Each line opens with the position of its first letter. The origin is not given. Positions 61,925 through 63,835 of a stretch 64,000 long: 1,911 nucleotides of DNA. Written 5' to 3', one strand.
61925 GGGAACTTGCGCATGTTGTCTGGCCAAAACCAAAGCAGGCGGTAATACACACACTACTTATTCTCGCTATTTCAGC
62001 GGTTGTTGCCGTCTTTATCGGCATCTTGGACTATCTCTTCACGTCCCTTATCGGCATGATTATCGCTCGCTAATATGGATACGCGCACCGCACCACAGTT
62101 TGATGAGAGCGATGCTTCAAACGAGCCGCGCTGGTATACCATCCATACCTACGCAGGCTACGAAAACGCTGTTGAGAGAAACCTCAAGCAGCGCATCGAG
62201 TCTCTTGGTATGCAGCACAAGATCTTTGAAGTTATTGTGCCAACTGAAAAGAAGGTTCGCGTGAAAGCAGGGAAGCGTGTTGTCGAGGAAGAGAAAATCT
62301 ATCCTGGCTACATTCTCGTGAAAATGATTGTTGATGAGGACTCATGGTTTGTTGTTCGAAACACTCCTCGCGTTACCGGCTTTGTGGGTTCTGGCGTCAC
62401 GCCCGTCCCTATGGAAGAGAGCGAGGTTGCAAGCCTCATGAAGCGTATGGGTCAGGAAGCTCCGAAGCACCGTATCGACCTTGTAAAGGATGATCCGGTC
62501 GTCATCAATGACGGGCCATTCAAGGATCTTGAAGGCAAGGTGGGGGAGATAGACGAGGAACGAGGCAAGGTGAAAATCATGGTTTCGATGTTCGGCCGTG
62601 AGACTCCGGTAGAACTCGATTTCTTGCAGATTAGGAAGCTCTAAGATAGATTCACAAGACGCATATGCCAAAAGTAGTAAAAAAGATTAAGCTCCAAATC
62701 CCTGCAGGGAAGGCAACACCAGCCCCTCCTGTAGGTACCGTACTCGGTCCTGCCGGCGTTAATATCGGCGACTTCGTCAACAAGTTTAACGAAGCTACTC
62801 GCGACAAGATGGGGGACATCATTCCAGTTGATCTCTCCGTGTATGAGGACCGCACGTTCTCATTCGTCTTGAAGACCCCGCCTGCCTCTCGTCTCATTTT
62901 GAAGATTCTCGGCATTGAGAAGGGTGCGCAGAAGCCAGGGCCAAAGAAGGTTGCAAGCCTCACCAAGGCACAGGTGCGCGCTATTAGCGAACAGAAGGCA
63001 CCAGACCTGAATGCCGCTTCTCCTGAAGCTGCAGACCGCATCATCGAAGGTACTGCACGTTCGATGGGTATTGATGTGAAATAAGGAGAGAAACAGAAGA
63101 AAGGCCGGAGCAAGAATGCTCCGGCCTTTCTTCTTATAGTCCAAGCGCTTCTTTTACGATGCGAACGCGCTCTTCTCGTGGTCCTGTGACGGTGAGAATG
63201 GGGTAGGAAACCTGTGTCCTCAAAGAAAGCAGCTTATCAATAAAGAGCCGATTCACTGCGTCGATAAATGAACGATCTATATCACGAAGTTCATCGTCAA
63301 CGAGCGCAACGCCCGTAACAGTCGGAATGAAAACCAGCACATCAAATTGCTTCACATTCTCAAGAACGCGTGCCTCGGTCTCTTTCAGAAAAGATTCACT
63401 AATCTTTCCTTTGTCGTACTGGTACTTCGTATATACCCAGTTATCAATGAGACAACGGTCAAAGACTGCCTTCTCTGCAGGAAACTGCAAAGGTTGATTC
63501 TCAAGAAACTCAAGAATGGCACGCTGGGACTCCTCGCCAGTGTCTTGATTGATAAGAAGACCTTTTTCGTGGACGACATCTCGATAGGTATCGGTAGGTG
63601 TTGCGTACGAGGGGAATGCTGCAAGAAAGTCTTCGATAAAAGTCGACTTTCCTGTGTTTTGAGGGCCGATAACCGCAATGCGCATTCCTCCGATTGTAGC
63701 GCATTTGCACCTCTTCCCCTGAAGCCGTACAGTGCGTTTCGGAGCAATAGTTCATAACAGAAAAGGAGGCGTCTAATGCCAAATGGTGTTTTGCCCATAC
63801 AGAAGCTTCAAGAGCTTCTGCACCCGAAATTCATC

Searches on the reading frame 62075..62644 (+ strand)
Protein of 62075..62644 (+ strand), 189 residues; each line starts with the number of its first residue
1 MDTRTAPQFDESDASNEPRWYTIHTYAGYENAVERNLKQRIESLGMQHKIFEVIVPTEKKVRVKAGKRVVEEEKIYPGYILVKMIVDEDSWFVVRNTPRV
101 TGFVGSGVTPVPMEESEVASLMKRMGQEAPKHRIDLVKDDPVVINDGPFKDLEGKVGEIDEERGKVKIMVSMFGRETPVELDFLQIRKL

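Call 48: search_protein_families(library=pfam, proteins=[window:62075-62644:+], max_evalue=0.001)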
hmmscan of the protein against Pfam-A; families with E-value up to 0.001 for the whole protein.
window:62075-62644:+ (189 aa): 2 families
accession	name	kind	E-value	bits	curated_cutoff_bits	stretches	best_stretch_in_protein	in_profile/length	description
PF02357.24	NusG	-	4e-28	98.2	22.2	1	19-121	2-92/93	Transcription termination factor nusG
PF00467.35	KOW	-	0.00022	21.4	22.3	1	140-168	3-31/32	KOW motif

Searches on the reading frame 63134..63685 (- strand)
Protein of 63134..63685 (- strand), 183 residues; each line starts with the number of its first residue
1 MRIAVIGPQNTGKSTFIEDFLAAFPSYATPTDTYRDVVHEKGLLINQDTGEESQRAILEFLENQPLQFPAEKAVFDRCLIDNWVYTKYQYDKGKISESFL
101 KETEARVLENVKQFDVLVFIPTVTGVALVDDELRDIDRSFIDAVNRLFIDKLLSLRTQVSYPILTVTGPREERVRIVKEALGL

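Call 48: search_protein_families(library=pfam, proteins=[window:63134-63685:-], max_evalue=0.001)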
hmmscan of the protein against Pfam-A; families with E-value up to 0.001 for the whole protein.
window:63134-63685:- (183 aa): 1 family
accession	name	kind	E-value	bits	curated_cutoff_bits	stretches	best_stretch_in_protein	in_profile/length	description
PF13521.12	AAA_28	-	1.7e-09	38.6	27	1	2-173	1-164/164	AAA domain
